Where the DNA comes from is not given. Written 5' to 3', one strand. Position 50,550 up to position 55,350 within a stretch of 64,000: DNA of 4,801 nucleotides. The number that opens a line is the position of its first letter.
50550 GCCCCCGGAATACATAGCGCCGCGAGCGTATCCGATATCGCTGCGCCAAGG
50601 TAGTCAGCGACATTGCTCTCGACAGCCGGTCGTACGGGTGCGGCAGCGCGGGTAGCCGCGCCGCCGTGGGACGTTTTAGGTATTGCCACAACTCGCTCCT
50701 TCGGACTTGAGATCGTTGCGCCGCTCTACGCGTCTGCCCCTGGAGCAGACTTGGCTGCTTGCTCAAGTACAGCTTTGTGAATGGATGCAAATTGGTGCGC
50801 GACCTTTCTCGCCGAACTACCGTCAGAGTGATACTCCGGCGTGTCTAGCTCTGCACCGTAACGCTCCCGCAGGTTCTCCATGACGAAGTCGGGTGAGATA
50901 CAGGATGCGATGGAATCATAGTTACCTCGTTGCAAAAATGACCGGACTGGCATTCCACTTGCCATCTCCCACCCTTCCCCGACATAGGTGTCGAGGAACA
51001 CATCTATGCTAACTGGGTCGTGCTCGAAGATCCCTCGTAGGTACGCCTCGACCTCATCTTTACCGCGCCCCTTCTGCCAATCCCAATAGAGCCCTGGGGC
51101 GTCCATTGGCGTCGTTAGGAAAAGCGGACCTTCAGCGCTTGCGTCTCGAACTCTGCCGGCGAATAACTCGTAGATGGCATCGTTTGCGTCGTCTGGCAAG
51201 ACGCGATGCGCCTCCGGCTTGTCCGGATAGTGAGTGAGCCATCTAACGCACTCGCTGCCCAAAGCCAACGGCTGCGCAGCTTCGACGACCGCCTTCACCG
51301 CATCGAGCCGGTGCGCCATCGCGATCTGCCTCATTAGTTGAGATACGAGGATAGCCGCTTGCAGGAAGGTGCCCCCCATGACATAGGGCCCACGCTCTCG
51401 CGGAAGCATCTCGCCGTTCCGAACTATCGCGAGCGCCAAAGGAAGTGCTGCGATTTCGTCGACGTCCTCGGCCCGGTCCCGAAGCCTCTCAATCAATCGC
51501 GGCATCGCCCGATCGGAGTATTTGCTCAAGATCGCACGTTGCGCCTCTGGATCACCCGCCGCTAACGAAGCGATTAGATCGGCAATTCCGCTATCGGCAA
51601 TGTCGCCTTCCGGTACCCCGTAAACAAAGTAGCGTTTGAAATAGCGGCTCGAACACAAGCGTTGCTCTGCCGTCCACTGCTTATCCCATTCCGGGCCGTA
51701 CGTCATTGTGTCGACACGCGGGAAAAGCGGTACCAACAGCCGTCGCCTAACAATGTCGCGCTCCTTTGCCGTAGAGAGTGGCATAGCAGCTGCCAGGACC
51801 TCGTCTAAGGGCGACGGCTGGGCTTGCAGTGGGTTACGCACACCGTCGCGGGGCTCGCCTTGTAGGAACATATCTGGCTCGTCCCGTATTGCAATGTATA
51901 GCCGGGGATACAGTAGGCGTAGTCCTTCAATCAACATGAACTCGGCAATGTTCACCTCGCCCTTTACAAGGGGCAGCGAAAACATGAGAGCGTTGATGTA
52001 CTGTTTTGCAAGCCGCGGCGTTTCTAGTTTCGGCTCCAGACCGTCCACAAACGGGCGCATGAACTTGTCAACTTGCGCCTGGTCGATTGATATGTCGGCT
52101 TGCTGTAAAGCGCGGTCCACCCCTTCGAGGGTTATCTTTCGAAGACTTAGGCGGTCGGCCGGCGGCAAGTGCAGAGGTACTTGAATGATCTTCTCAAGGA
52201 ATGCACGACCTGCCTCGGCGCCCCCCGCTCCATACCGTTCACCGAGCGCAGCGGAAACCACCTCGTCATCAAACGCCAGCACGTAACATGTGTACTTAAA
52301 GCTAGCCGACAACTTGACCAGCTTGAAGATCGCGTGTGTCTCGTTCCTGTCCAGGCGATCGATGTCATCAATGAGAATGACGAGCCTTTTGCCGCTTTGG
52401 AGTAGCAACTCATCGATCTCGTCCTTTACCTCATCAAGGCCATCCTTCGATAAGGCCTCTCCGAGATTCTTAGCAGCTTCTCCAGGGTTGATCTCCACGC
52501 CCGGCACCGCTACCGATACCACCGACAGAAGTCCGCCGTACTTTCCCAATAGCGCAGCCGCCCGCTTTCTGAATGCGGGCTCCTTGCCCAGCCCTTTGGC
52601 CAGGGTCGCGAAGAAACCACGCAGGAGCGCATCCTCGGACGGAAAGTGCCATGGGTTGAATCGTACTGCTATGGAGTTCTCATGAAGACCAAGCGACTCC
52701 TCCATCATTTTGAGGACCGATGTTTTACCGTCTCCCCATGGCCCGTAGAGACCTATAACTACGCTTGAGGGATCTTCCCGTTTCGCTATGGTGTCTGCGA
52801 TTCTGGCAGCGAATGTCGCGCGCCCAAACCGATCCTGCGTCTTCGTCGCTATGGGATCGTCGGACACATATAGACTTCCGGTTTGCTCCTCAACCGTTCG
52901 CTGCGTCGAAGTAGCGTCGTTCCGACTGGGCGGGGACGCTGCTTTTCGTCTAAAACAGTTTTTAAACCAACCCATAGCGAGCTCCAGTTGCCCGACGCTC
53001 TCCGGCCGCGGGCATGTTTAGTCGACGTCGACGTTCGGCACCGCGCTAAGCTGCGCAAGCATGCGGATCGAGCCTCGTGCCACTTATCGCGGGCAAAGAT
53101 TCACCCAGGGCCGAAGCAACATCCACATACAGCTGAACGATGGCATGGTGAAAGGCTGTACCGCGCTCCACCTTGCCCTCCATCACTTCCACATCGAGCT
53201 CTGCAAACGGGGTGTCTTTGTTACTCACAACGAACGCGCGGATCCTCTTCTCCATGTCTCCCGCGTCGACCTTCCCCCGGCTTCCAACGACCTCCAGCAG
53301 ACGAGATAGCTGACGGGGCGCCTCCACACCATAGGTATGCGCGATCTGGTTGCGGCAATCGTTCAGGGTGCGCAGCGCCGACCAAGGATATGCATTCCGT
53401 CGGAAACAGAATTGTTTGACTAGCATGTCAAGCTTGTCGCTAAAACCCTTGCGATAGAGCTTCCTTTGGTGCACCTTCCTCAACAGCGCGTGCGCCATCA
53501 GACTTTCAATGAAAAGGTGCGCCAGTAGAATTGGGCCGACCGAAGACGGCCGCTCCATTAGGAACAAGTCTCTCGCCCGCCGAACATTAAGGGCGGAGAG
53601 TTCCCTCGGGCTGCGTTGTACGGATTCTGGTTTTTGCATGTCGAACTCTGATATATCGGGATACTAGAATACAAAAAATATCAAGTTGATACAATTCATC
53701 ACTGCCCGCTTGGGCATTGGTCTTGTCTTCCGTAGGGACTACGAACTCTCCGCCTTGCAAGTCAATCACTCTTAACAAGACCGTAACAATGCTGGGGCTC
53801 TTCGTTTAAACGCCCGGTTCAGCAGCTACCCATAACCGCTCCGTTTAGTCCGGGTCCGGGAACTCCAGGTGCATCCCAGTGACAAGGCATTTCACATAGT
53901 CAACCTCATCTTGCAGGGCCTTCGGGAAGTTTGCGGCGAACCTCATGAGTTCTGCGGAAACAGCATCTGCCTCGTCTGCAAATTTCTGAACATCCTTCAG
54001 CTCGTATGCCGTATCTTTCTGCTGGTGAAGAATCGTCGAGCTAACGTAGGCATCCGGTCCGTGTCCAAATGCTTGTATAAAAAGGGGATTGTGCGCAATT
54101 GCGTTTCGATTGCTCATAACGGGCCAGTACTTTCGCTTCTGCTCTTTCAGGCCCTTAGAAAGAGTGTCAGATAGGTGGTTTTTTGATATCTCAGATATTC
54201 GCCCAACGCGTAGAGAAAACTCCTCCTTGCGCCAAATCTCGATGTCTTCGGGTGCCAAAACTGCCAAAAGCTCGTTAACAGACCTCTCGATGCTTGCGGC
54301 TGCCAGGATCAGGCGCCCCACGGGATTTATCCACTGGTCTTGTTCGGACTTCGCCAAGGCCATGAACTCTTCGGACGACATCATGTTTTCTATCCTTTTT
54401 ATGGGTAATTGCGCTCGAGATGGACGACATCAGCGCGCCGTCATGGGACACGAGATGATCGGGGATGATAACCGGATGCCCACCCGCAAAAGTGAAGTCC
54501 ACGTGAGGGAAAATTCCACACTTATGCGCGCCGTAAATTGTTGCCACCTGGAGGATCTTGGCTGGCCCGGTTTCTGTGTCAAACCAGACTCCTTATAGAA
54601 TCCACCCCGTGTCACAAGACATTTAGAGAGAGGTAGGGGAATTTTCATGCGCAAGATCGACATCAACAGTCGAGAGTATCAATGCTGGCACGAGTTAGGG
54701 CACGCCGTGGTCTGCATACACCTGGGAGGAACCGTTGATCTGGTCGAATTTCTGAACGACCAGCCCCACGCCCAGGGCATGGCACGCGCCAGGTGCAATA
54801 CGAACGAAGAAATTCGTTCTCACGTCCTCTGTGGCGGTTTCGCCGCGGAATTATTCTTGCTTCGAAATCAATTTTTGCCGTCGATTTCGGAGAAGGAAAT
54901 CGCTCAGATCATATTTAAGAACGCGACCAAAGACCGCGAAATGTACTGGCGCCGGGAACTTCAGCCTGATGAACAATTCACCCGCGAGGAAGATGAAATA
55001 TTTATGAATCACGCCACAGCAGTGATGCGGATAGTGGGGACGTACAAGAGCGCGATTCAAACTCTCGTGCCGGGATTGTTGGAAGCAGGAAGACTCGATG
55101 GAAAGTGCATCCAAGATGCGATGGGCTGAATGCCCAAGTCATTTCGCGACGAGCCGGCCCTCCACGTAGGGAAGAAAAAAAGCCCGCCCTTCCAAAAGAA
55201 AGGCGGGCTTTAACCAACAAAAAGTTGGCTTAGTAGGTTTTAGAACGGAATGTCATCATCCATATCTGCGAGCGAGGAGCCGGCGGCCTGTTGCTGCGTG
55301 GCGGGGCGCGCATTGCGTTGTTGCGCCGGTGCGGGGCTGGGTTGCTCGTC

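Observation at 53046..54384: Two adjacent, divergent proteins that each carry an RNxIAH (HEPN Rx4H) motif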

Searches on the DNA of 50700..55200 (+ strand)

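Call 24: search_dna_similar(query=window:50700-55200:+, collection=plasmids, mode=near, max_rows=15)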
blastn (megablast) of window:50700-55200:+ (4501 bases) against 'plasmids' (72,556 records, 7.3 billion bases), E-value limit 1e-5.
No match.

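Call 71: search_dna_similar(query=L078:4908-6332:+, collection=ecoli_genomes, mode=near, max_rows=8)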
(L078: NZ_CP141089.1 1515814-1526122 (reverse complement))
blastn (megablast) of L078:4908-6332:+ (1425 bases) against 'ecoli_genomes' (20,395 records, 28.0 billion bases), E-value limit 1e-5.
Records with a match: 42; places in all: 42; records where one place covers at least 80% of the query: 41.
Genomes with a match: 42 of 5426; with a place that covers at least 80% of the query: 41. Places per genome that has any: lowest 1, median 1, highest 1. On chromosomes: 42 places; on plasmids: 0.
Best place of each record, by identity: >=99% 38; 95-99% 2; 90-95% 1; 80-90% 1.
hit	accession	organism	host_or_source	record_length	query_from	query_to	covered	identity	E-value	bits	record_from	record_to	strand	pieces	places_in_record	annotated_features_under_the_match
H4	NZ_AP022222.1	Escherichia coli strain WP8-S17-ESBL-12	-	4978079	1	1425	100%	100.0%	0e+0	2632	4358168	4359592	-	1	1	DUF3800 domain-containing protein | hypothetical protein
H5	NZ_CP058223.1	Escherichia coli strain 550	Homo sapiens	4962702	1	1425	100%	100.0%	0e+0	2632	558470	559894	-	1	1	DUF3800 domain-containing protein | hypothetical protein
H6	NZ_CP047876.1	Escherichia coli strain LD22-1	feces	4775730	1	1425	100%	100.0%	0e+0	2632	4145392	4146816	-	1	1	DUF3800 domain-containing protein | hypothetical protein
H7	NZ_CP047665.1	Escherichia coli strain LD26-1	feces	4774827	1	1425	100%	100.0%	0e+0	2632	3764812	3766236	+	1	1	DUF3800 domain-containing protein | hypothetical protein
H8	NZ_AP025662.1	Escherichia coli strain TUM20902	Homo sapiens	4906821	1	1425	100%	100.0%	0e+0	2632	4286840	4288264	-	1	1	DUF3800 domain-containing protein | hypothetical protein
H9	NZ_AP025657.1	Escherichia coli strain TUM13867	Homo sapiens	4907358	1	1425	100%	100.0%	0e+0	2632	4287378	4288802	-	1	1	DUF3800 domain-containing protein | hypothetical protein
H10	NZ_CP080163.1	Escherichia coli strain PK8275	chicken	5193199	1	1425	100%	100.0%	0e+0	2632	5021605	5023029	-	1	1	DUF3800 domain-containing protein | hypothetical protein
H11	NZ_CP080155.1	Escherichia coli strain PK8261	chicken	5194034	1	1425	100%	100.0%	0e+0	2632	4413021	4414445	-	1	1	DUF3800 domain-containing protein | hypothetical protein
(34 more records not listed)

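Call 90: get_annotated_region(hit=H4, flank=7000)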
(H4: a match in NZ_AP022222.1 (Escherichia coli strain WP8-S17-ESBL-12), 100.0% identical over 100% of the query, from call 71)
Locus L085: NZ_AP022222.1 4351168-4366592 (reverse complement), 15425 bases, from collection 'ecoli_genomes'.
description: Escherichia coli strain WP8-S17-ESBL-12 chromosome, complete genome
organism: Escherichia coli strain WP8-S17-ESBL-12 (NCBI taxid 562)
replicon: chromosome; assembly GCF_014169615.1
host: -; source: -; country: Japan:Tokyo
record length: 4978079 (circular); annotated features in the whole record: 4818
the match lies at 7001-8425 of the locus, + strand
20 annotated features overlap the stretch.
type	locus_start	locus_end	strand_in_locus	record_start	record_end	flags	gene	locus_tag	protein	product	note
CDS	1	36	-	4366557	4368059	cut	yjgR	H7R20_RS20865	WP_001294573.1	helicase HerA-like C-terminal domain-containing protein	-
CDS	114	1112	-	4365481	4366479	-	idnR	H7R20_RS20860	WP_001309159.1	DNA-binding transcriptional regulator IdnR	-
CDS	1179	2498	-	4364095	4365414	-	idnT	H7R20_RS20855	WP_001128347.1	gnt-II system L-idonate transporter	-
CDS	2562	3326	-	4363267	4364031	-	idnO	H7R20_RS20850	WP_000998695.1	gluconate 5-dehydrogenase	-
CDS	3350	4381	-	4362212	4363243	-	idnD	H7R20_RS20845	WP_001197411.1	L-idonate 5-dehydrogenase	-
CDS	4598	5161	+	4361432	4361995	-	idnK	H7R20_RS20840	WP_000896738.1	gluconokinase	-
CDS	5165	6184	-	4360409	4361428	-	ahr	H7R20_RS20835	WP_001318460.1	NADPH-dependent aldehyde reductase Ahr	-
tRNA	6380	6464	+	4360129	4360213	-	-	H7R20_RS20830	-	tRNA-Leu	-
CDS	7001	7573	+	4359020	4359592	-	-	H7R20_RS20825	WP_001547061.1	hypothetical protein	-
CDS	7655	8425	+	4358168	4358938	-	-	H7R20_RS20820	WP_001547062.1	DUF3800 domain-containing protein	-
CDS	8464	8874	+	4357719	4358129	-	-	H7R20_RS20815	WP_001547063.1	hypothetical protein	-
CDS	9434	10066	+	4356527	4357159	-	-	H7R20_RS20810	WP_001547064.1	recombinase family protein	-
CDS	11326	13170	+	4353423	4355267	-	-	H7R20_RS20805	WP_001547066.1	DEAD/DEAH box helicase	-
CDS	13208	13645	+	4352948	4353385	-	-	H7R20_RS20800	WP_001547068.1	hypothetical protein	-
CDS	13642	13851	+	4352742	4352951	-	-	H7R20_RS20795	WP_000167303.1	hypothetical protein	-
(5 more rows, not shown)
